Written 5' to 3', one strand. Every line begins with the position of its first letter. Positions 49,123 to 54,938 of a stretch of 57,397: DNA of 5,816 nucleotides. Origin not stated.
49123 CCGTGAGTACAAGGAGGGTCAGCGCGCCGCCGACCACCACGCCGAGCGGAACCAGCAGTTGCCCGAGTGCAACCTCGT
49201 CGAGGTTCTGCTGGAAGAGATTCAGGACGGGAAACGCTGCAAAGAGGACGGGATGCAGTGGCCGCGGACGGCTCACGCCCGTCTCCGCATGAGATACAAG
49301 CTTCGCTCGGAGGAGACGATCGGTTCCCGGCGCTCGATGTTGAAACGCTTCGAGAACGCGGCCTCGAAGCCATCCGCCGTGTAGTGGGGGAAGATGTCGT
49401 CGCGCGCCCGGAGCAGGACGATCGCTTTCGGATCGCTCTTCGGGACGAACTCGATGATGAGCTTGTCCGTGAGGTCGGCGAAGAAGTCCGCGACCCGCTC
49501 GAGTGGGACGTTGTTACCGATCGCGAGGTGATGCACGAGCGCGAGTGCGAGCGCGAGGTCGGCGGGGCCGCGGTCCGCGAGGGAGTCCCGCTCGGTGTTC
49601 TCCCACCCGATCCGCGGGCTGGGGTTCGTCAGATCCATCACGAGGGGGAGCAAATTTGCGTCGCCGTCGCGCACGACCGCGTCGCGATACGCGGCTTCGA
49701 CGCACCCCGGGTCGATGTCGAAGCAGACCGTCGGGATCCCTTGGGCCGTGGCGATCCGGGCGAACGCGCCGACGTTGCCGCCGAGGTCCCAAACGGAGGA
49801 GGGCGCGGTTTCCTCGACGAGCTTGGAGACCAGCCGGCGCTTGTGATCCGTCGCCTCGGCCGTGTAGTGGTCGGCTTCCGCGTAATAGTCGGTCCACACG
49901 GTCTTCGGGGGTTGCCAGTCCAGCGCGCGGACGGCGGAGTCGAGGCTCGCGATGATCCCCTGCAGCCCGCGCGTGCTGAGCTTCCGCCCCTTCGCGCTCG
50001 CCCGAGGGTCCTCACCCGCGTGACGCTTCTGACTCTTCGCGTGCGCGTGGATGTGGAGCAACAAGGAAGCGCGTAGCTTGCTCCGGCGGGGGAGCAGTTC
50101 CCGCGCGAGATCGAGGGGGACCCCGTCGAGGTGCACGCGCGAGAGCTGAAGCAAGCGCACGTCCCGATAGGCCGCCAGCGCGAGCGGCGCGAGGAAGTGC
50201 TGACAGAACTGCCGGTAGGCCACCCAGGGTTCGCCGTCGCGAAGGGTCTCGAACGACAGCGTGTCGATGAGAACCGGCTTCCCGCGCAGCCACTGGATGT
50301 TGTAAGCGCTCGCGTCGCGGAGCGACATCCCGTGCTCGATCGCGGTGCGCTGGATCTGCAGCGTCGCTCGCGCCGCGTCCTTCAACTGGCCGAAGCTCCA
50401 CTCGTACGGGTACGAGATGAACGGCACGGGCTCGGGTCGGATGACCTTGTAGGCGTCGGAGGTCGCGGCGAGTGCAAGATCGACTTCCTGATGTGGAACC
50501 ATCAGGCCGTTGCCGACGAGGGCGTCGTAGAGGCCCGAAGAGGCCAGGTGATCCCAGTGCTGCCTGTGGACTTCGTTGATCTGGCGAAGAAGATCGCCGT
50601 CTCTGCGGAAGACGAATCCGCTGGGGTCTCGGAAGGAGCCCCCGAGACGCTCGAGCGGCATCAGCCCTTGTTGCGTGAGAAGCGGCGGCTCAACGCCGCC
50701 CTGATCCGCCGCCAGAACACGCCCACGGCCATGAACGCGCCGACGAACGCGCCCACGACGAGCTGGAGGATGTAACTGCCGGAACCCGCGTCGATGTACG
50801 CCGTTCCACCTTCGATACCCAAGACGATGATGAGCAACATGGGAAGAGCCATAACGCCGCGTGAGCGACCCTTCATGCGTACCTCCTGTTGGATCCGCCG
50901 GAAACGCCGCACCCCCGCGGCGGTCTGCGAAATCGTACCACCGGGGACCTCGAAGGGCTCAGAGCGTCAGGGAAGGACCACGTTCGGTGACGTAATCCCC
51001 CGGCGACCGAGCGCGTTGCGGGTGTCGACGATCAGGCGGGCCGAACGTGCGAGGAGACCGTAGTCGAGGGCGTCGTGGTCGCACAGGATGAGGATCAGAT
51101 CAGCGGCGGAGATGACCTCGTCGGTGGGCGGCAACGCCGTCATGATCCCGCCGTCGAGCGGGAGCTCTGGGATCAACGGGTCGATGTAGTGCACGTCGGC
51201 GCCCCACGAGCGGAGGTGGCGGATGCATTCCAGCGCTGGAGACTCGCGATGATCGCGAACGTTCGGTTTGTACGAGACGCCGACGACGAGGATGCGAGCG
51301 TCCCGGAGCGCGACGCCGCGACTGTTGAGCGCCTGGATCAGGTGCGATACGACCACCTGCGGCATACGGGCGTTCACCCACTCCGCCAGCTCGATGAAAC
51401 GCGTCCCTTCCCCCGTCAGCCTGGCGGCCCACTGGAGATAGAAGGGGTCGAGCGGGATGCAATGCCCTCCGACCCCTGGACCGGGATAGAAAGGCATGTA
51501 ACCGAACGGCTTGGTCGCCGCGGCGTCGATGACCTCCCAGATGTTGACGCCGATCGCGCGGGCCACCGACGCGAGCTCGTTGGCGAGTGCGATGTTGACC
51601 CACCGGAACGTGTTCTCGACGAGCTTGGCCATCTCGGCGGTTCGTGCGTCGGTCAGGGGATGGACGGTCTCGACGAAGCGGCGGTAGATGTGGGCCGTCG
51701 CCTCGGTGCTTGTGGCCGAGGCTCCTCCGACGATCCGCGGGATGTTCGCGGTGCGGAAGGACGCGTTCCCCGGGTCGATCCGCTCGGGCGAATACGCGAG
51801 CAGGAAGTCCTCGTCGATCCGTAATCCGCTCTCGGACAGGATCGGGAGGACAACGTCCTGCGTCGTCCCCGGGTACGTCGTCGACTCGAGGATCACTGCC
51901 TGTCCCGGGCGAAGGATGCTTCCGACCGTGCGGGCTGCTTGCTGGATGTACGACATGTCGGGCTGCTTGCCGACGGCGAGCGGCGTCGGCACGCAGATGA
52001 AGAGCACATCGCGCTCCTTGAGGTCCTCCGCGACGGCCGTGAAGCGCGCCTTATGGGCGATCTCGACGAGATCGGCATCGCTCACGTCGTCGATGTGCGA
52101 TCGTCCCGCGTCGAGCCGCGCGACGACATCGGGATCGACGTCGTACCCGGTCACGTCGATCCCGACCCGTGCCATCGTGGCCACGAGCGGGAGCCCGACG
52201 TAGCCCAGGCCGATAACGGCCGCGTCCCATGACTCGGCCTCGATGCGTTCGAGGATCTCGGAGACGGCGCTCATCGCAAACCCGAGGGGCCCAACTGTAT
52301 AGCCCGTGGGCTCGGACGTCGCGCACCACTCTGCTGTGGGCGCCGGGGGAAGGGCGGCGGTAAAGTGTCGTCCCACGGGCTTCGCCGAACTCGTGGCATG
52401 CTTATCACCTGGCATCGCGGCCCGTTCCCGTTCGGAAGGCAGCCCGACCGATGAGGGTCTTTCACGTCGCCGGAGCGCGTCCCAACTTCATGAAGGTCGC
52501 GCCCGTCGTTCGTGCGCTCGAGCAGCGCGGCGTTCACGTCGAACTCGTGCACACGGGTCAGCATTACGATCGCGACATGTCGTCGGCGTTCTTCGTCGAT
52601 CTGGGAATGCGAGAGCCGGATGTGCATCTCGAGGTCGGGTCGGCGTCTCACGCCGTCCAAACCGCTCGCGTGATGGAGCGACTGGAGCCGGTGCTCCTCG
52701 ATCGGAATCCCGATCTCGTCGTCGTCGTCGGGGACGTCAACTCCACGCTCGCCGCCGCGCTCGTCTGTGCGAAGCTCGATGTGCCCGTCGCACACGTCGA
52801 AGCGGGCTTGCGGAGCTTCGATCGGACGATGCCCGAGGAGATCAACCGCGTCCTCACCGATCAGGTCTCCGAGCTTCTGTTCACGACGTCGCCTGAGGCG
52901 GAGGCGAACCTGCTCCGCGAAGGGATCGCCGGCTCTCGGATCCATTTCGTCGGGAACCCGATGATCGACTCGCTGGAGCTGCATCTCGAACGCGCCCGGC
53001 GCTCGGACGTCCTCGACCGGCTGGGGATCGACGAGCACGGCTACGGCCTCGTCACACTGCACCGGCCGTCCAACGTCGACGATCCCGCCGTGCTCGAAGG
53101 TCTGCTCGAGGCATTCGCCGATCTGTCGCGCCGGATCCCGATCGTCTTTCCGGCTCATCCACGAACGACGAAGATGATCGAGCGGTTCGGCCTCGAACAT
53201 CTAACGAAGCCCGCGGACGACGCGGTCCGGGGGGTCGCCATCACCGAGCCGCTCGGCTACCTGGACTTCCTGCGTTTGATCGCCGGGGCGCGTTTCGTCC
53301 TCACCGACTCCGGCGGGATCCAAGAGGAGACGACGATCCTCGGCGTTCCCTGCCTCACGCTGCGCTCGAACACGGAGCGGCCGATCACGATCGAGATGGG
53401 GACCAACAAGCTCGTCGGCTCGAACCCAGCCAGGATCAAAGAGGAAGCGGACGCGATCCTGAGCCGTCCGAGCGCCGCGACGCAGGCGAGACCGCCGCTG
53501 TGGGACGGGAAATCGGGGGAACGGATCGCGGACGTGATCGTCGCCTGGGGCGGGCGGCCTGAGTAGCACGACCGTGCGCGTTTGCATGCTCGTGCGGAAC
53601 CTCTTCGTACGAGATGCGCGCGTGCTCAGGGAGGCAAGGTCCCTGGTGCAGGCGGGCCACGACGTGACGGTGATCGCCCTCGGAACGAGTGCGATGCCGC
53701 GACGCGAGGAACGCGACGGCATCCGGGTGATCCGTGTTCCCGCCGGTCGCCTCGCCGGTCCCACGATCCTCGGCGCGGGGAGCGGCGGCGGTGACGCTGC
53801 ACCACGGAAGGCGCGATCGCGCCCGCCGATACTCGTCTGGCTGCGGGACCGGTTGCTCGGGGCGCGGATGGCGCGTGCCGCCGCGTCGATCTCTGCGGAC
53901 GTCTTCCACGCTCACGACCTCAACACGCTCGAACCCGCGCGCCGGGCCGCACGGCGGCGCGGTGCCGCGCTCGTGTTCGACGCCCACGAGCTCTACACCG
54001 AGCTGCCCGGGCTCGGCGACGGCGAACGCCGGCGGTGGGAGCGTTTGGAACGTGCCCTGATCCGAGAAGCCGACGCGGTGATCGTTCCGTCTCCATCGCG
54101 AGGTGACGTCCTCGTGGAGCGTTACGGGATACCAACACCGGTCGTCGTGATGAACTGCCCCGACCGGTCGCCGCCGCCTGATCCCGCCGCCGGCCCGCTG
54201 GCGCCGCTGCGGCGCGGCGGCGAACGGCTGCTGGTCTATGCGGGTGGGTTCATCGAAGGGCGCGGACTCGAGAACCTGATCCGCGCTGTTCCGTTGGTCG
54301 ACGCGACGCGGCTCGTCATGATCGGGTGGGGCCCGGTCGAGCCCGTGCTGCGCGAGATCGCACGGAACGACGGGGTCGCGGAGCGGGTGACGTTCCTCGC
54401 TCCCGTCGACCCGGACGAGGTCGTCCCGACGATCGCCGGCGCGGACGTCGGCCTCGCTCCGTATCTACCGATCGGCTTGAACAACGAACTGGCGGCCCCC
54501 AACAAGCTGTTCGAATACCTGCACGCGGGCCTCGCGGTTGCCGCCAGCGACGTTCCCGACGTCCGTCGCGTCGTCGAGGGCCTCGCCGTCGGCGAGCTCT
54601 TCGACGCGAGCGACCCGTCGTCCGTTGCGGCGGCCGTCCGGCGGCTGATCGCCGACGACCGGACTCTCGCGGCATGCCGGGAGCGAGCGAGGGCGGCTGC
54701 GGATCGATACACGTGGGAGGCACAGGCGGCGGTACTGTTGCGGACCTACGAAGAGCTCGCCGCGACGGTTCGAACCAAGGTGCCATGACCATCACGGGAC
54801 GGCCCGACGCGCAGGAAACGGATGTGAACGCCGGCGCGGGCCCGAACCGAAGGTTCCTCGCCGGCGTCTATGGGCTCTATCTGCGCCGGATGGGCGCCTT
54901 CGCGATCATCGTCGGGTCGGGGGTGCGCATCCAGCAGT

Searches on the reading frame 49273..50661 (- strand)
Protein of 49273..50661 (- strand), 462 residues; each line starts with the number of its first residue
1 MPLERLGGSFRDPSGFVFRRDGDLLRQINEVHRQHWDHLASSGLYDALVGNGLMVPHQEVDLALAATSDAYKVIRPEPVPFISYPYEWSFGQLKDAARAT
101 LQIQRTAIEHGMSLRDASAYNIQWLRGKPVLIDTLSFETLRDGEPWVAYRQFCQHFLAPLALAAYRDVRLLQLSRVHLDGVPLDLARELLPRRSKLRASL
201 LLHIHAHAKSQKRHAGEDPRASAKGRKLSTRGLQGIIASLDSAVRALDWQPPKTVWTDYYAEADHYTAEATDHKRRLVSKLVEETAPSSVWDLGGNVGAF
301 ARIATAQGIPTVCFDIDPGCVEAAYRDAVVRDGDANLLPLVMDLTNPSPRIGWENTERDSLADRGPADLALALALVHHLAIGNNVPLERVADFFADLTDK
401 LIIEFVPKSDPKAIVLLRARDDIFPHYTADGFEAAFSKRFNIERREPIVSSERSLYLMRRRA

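Call 17: search_protein_families(library=pfam, proteins=[window:49273-50661:-], max_evalue=0.001)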
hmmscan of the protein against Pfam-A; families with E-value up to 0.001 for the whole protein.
window:49273-50661:- (462 aa): 1 family
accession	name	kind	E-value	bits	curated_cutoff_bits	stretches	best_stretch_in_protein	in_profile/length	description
PF13489.12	Methyltransf_23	-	0.00041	20.6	27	1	275-380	10-95/164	Methyltransferase domain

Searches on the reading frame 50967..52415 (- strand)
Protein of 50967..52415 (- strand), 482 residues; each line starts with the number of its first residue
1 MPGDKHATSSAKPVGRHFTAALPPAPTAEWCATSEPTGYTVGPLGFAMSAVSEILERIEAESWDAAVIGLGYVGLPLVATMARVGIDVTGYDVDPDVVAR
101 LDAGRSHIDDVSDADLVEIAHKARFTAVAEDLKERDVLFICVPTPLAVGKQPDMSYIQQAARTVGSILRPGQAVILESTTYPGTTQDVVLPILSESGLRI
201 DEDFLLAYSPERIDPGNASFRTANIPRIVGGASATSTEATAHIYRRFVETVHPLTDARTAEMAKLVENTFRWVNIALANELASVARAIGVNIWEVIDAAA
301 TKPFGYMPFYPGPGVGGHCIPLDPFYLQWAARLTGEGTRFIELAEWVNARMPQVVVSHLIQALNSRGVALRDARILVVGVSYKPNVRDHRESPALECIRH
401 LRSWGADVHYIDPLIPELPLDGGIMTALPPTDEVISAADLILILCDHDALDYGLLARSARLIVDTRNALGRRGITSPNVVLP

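Call 17: search_protein_families(library=pfam, proteins=[window:50967-52415:-], max_evalue=0.001)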
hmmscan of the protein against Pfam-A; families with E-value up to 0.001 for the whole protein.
window:50967-52415:- (482 aa): 4 families
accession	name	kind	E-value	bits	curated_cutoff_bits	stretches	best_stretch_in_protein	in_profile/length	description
PF03721.20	UDPG_MGDP_dh_N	-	3.7e-44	151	27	1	66-240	4-183/187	UDP-glucose/GDP-mannose dehydrogenase family, NAD binding domain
PF00984.24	UDPG_MGDP_dh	-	2e-29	102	25.4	1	258-349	1-93/94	UDP-glucose/GDP-mannose dehydrogenase family, central domain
PF03720.21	UDPG_MGDP_dh_C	-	3.7e-19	69.5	30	1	376-469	1-101/103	UDP-glucose/GDP-mannose dehydrogenase family, UDP binding domain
PF03446.21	NAD_binding_2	-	7.8e-07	29.7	21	1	66-188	3-103/161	NAD binding domain of 6-phosphogluconate dehydrogenase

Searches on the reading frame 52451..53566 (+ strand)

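Call 17: search_protein_families(library=pfam, proteins=[window:52451-53566:+], max_evalue=0.001)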
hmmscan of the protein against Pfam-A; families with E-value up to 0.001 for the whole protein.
window:52451-53566:+ (371 aa): 2 families
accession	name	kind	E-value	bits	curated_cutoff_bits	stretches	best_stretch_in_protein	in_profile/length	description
PF02350.25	Epimerase_2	-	4.3e-110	368.3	30.6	1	22-363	2-346/347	UDP-N-acetylglucosamine 2-epimerase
PF13579.12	Glyco_trans_4_4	-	1.9e-07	32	29.7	1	18-169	9-157/158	Glycosyl transferase 4-like domain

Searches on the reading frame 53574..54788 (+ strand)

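Call 17: search_protein_families(library=pfam, proteins=[window:53574-54788:+], max_evalue=0.001)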
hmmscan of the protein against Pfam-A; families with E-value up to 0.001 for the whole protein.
window:53574-54788:+ (404 aa): 5 families
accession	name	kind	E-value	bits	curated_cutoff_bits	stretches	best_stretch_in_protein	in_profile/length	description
PF13692.12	Glyco_trans_1_4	-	2.2e-21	77.1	27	1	218-361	2-142/142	Glycosyl transferases group 1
PF13579.12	Glyco_trans_4_4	-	2.9e-20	73.6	29.7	1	16-193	6-155/158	Glycosyl transferase 4-like domain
PF13439.12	Glyco_transf_4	-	7.2e-20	72.1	28.5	1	17-193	8-162/170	Glycosyltransferase Family 4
PF00534.26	Glycos_transf_1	-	7.6e-15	55.3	26.4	1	214-373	12-170/172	Glycosyl transferases group 1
PF13524.12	Glyco_trans_1_2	-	7.6e-06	26.4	25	1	267-389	27-143/144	Glycosyl transferase-like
